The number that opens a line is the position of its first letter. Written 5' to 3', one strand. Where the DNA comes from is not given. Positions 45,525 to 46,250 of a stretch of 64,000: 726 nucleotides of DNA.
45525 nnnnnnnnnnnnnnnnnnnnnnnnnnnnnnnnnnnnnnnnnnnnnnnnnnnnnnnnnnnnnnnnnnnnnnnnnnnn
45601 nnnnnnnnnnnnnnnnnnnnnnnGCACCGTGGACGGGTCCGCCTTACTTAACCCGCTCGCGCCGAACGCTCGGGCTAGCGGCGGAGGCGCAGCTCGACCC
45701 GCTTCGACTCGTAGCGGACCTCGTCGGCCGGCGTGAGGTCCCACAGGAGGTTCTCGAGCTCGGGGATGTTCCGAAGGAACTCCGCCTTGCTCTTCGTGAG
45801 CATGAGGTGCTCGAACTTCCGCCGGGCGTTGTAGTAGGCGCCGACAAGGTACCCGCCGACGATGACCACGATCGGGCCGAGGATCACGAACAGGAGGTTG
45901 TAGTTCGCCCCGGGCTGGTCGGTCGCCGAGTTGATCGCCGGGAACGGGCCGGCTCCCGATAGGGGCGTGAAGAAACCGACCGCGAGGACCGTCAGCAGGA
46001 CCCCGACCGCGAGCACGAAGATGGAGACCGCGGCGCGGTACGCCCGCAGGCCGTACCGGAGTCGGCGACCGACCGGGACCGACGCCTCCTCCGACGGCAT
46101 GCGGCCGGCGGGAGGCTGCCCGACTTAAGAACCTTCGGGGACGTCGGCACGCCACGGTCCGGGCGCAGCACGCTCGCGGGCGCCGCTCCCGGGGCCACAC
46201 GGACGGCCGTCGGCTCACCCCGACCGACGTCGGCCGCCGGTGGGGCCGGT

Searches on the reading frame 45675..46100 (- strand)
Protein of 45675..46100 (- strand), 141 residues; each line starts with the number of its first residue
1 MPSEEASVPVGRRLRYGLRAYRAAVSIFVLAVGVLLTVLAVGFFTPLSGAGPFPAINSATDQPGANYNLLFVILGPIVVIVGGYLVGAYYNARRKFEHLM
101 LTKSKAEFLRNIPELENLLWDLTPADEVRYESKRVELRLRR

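Call 25: search_protein_families(library=pfam, max_evalue=0.00001, proteins=[window:45675-46100:-])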
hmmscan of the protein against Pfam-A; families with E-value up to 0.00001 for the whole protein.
window:45675-46100:- (141 aa): 1 family
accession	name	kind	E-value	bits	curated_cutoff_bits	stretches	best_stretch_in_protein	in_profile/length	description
PF11433.13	DUF3198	-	2.1e-08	34.2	28.7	1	93-139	3-49/50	Protein of unknown function (DUF3198)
